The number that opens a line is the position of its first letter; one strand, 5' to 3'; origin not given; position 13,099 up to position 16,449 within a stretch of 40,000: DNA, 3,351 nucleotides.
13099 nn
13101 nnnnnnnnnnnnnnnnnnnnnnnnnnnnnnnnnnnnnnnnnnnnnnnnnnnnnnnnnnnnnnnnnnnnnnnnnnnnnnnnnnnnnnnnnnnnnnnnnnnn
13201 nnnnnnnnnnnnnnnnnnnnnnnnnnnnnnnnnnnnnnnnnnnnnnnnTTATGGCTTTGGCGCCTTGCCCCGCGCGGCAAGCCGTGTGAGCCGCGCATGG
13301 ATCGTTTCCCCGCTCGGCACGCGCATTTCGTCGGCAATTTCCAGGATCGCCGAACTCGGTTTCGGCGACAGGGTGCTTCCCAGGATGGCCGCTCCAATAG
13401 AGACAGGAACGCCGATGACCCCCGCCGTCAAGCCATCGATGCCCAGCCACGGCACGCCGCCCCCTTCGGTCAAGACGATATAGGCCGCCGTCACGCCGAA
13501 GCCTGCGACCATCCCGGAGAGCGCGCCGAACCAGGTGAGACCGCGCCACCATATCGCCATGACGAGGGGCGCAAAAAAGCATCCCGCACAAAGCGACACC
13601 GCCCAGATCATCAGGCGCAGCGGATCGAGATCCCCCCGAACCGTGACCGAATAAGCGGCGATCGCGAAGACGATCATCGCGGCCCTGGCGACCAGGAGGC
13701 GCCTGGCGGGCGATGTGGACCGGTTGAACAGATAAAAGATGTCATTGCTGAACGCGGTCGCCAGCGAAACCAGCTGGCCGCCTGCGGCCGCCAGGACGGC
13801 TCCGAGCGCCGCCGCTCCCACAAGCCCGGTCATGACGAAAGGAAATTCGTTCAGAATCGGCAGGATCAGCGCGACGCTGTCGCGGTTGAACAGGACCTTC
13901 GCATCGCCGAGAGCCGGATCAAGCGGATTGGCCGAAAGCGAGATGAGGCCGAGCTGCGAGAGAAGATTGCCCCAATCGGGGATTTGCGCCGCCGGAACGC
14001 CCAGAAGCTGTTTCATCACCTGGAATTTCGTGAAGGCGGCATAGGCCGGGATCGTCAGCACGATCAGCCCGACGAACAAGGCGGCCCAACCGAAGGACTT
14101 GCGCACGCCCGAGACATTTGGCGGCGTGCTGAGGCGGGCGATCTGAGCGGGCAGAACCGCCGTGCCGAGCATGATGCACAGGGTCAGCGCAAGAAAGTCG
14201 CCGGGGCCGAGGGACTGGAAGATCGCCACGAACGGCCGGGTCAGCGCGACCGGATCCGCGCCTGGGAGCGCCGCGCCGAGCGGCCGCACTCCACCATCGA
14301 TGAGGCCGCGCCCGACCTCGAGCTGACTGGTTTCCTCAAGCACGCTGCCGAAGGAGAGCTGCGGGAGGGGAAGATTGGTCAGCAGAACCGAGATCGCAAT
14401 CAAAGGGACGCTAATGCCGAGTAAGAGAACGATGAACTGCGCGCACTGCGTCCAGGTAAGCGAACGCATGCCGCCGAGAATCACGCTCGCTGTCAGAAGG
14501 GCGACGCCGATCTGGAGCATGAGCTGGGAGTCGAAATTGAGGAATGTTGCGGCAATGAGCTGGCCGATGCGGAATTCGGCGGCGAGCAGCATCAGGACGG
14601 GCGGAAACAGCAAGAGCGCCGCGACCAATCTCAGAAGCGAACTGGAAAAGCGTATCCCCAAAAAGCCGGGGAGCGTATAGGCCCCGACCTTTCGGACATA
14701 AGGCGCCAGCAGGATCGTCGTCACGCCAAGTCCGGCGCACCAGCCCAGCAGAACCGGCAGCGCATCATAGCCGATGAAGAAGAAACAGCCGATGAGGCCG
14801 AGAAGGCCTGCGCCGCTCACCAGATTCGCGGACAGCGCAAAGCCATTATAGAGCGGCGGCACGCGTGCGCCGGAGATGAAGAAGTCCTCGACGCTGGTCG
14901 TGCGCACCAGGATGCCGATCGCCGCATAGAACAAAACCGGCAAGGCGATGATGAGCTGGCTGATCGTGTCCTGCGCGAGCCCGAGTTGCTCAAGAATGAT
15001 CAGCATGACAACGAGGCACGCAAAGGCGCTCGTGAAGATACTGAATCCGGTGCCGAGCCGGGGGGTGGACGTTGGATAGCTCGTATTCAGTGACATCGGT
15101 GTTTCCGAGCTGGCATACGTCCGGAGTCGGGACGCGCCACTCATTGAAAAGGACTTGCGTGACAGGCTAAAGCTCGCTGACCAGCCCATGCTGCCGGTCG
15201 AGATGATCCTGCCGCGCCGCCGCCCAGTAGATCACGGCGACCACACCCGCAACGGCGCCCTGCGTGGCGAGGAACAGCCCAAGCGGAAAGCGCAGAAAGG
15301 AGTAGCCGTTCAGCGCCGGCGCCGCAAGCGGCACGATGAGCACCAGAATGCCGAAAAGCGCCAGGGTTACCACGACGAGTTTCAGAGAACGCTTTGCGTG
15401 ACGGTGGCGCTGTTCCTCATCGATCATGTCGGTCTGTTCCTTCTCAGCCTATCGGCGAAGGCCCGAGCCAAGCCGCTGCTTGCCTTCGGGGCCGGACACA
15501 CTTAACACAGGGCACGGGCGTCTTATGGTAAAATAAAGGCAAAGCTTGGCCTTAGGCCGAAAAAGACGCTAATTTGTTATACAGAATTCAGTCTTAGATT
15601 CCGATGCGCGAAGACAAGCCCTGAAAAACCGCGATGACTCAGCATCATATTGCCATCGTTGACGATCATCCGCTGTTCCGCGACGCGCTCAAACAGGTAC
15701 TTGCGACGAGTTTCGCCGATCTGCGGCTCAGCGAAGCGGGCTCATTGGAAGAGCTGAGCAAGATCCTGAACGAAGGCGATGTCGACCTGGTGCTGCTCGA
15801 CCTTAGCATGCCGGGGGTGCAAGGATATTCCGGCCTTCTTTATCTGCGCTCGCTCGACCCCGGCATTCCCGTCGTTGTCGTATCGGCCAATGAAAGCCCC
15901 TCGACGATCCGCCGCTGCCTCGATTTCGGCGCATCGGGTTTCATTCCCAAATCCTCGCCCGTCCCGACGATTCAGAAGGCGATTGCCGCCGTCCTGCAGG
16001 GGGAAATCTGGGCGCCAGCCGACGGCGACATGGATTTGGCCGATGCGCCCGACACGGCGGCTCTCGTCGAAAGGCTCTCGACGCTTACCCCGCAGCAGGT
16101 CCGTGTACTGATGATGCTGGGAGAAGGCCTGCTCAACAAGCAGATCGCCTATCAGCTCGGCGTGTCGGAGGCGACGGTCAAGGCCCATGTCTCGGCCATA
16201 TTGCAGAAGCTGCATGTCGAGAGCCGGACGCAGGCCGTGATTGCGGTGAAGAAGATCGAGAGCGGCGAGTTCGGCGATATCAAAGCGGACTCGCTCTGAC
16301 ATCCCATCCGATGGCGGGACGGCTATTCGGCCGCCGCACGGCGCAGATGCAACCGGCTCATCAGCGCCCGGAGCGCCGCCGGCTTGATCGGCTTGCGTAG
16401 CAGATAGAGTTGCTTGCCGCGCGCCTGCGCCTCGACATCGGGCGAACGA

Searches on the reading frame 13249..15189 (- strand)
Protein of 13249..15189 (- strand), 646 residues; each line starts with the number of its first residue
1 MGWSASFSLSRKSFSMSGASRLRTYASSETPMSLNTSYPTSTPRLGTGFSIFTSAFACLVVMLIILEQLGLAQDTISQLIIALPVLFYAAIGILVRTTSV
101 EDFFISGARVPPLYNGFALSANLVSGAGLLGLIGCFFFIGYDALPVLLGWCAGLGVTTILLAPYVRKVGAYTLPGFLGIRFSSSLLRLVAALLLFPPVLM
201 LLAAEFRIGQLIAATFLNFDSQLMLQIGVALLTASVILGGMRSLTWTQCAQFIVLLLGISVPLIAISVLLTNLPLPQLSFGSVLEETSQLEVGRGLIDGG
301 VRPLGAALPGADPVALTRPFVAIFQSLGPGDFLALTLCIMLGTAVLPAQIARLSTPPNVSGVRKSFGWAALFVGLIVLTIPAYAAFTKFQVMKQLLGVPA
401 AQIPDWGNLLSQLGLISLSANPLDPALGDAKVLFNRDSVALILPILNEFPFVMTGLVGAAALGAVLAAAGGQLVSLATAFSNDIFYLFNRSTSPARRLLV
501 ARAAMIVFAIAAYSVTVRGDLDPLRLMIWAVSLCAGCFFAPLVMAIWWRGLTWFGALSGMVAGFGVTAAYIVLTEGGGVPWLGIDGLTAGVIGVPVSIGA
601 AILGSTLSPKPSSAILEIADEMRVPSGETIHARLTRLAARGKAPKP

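Call 47: search_protein_families(library=pfam, proteins=[window:13249-15189:-], max_evalue=0.0001)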
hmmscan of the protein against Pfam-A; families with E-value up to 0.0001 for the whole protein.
window:13249-15189:- (646 aa): 1 family
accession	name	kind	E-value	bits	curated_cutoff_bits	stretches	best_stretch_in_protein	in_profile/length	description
PF00474.23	SSF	-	5.6e-27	95.1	22.8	2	103-379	1-251/406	Sodium:solute symporter family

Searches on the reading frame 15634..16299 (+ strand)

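Call 84: search_protein_families(library=pfam, proteins=[window:15634-16299:+], max_evalue=0.0001)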
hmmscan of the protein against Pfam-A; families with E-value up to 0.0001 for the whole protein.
window:15634-16299:+ (221 aa): 4 families
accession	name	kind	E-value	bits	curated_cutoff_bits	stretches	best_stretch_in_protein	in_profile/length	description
PF00072.30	Response_reg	-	2.1e-24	86.3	30.2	1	6-117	1-110/111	Response regulator receiver domain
PF00196.25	GerE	-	7.7e-19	67.5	23.5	1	150-203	2-55/57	Bacterial regulatory proteins, luxR family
PF08281.18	Sigma70_r4_2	-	8.8e-08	32.1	25.7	1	143-193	3-54/54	Sigma-70, region 4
PF04545.22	Sigma70_r4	-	9e-05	22.4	24.1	0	148-193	2-48/50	Sigma-70, region 4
